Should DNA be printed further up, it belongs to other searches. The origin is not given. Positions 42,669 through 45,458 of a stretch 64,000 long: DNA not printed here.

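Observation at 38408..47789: Lineage-specific seven-gene block built around an orphan TrwB/VirD4-like coupling ATPase: candidate undescribed envelope-spanning translocation system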

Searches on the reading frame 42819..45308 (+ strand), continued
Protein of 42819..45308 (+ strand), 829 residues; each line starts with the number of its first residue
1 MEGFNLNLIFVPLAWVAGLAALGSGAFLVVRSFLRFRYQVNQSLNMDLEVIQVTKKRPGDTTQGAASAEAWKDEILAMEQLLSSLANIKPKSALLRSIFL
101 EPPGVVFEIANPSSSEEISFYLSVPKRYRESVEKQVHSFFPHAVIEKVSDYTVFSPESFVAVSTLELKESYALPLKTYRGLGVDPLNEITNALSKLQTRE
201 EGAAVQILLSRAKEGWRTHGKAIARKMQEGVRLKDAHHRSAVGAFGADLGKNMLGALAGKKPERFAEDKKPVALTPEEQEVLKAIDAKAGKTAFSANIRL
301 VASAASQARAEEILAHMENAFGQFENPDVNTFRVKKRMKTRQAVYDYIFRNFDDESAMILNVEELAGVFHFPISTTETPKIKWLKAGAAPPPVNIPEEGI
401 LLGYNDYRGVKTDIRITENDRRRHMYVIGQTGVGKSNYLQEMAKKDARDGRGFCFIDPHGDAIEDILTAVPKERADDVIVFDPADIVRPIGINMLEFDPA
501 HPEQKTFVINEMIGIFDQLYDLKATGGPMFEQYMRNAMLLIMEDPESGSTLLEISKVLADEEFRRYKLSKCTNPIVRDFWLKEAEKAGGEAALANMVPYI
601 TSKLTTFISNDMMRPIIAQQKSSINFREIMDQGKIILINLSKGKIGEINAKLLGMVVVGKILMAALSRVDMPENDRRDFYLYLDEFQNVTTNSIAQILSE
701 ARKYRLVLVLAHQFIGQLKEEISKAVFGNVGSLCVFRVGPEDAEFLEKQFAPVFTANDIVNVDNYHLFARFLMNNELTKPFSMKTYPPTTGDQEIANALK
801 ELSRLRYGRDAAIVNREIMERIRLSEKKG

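Call 102: find_related_loci(query=A1, collection=viral_contigs, flank=8000)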
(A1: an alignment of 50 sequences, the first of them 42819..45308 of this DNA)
Query A1 (829 aa) in viral_contigs; peptide patterns used: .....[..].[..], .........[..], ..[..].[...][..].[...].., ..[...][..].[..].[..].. (x = any residue, [..] = any of these).
176 stretches matched a pattern; 24 encode a relative of the query (tblastn E <= 1e-3); 24 distinct loci.
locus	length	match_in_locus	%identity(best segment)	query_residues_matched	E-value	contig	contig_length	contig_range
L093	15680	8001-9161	42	409-809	1e-100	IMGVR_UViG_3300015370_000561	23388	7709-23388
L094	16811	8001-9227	40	406-821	2e-95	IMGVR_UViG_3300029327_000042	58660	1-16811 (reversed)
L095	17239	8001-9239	41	394-808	2e-97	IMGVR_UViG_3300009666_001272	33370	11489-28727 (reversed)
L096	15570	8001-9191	40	414-818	4e-85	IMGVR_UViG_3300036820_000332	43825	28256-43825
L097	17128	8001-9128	37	408-790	6e-79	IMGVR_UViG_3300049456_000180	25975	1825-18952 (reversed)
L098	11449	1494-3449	30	77-785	3e-77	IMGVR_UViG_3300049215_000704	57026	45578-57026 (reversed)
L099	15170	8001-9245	35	397-818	5e-74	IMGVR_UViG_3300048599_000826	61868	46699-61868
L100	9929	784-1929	33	400-788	5e-72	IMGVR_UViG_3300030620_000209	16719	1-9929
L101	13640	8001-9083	37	416-788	1e-68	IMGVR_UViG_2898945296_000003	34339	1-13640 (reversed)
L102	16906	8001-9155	34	391-785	2e-63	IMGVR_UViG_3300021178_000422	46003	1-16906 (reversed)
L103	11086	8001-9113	35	402-788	8e-63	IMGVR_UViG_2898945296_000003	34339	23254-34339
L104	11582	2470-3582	34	424-807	8e-60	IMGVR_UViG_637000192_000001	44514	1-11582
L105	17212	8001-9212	33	416-828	9e-68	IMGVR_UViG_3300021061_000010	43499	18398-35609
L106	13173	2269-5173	34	414-818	4e-56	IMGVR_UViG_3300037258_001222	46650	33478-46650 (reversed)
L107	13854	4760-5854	31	396-770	3e-53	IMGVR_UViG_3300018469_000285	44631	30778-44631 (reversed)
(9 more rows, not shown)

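Call 104: find_encoding_contigs(protein=P0002, flank=10000, max_places=1)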
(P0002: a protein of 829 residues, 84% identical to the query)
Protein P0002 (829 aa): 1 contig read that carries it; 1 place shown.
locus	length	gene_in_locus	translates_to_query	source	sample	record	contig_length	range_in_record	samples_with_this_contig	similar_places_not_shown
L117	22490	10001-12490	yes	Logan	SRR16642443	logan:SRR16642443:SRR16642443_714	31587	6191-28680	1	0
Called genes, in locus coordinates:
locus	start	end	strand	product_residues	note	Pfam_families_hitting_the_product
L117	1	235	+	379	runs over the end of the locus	PF13439:Glyco_transf_4, PF20706:GT4-conflict (weak), PF00534:Glycos_transf_1, PF13692:Glyco_trans_1_4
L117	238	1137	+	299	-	PF13177:DNA_pol3_delta2, PF00004:AAA (weak)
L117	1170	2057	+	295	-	PF08478:POTRA_1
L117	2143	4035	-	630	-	PF02366:PMT, PF13231:PMT_2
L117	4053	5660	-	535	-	PF13231:PMT_2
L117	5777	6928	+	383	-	-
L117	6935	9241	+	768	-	-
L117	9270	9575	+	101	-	PF18908:DUF5663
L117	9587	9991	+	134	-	-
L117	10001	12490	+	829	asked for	PF26449:DUF8128, PF01935:DUF87 (weak), PF10412:TrwB_AAD_bind (faint)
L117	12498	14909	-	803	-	-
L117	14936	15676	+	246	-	-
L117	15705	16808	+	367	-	PF02646:RmuC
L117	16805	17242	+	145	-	-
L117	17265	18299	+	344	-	PF00953:Glycos_transf_4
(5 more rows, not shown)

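Call 106: search_protein_families(library=pfam, proteins=[L087:12529-13098:+, L088:13301-13924:+, L087:9633-10004:+, L088:9690-9995:+, L087:6751-9624:+, L089:9620-9934:+], max_evalue=0.01)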
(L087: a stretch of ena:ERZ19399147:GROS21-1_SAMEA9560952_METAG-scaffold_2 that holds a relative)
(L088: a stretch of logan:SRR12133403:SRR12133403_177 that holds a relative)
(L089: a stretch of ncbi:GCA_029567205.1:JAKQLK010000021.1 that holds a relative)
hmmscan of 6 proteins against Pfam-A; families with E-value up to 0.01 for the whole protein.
L087:12529-13098:+ (189 aa): 0 families

L088:13301-13924:+ (207 aa): 0 families

L087:9633-10004:+ (123 aa): 0 families

L088:9690-9995:+ (101 aa): 0 families

L087:6751-9624:+ (957 aa): 0 families

L089:9620-9934:+ (104 aa): 0 families

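Call 111: fold_search(model_id=the predicted structure, library=viral)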
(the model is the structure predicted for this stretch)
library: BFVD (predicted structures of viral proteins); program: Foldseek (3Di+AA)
matches with E <= 10: 416; with E <= 0.001: 14
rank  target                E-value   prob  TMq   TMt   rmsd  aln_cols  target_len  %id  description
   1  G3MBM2                2.2e-46  1.00  0.50  0.50  16.0       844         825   20  Gp156 [Bacillus phage G]
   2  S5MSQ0                3.3e-38  1.00  0.65  0.60   8.7       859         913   17  Lipid A export ATP-binding/permease protein Msb [Bacillus phage JL]
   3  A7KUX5                5.5e-31  1.00  0.42  0.43  30.3       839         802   16  (no name in the UniProt tables at hand)
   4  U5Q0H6                6.2e-17  1.00  0.30  0.43  19.3       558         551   16  Uncharacterized protein [Bacillus phage Slash]
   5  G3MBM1                1.8e-13  1.00  0.27  0.36  15.5       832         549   10  Gp155 [Bacillus phage G]
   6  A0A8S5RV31            2.1e-11  1.00  0.36  0.40   9.4       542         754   12  Conjugal transfer protein [Siphoviridae sp. ctHip2]
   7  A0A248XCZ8            1.5e-10  1.00  0.35  0.56   5.9       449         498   17  Helicase HerA-like C-terminal domain-containing protein [Klebsiella phage YMC16/01/N133_KPN_BP]
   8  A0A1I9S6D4            5.5e-08  1.00  0.22  0.49  19.3       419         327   14  (no name in the UniProt tables at hand)
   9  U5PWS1                4.0e-07  1.00  0.21  0.68   3.5       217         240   20  Uncharacterized protein [Bacillus phage Slash]
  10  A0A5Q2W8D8            5.2e-06  1.00  0.30  0.54   6.2       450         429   12  (no name in the UniProt tables at hand)
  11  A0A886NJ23            4.2e-05  1.00  0.16  0.30  20.1       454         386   11  (no name in the UniProt tables at hand)
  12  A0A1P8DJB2            2.8e-04  1.00  0.21  0.37   9.6       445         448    9  (no name in the UniProt tables at hand)
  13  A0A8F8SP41            6.8e-04  0.99  0.15  0.31  20.3       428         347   12  (no name in the UniProt tables at hand)
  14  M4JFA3                9.0e-04  1.00  0.22  0.66   5.3       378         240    9  Putative ATPase [Haloarcula hispanica virus PH1]
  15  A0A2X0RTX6            1.8e-03  0.99  0.17  0.35  19.2       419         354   10  B354L [African swine fever virus]
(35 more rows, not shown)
